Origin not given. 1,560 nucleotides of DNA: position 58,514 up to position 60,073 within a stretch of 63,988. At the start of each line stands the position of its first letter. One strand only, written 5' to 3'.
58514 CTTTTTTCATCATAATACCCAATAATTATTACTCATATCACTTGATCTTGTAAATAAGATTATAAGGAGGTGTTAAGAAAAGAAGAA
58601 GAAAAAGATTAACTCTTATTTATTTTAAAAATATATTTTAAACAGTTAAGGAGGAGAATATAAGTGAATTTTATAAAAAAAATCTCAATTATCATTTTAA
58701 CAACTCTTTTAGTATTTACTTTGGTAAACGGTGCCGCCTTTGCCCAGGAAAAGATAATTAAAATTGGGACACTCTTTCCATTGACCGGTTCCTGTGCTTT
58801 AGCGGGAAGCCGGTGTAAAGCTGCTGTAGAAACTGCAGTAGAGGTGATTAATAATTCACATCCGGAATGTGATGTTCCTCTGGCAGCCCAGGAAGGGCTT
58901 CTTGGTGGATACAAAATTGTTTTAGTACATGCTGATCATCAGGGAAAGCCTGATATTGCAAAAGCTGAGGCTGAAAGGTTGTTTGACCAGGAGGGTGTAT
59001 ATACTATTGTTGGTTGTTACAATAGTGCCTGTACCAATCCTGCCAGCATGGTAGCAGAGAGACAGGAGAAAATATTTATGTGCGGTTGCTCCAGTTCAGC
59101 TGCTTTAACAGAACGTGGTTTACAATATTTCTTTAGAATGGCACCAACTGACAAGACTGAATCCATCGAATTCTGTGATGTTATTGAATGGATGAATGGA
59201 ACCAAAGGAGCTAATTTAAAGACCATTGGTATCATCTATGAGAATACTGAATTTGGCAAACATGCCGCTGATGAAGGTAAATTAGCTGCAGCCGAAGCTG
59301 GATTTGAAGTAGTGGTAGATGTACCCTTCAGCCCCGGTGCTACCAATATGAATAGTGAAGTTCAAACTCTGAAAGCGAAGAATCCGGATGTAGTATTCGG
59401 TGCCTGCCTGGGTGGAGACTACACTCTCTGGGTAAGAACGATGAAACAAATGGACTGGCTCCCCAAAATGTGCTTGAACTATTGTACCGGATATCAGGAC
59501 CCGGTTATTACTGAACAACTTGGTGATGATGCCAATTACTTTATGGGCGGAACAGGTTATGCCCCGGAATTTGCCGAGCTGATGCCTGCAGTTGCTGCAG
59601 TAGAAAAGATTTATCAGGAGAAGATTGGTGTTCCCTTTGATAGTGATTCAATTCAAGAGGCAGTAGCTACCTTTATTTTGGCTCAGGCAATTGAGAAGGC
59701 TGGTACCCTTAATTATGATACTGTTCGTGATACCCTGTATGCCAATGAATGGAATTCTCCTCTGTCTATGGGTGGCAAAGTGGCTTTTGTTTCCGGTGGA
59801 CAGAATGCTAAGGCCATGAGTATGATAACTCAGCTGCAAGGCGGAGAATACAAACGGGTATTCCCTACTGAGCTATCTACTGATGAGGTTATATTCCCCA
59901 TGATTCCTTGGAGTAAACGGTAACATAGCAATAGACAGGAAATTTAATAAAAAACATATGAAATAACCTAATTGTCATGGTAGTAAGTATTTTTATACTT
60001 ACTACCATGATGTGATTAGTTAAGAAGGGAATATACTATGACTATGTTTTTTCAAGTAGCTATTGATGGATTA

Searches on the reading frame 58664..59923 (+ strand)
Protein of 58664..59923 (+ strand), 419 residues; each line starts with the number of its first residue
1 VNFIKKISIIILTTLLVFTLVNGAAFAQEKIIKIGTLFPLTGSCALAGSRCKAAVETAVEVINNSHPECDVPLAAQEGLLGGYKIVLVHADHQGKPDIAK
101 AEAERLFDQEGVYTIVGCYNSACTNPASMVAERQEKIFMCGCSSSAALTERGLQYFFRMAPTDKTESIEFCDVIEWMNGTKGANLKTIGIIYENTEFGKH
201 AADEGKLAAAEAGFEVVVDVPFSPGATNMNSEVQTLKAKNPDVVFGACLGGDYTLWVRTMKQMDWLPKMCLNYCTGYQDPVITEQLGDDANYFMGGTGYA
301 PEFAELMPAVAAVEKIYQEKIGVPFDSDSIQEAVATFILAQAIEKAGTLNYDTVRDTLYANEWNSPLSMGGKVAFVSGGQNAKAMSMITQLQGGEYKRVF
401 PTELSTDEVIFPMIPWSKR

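Call 84: search_protein_families(library=pfam, proteins=[window:58664-59923:+], max_evalue=0.000001)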
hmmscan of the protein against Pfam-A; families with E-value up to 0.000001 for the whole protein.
window:58664-59923:+ (419 aa): 3 families
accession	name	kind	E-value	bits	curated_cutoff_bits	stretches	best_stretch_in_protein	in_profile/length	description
PF13458.12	Peripla_BP_6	-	1e-53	183.7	31.7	1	32-392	2-339/343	Periplasmic binding protein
PF13433.12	Peripla_BP_5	-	5.5e-19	68.9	27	1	32-392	1-337/363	Periplasmic binding protein domain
PF01094.35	ANF_receptor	-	4.6e-11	42.8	25.4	1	75-347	15-294/353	Receptor family ligand binding region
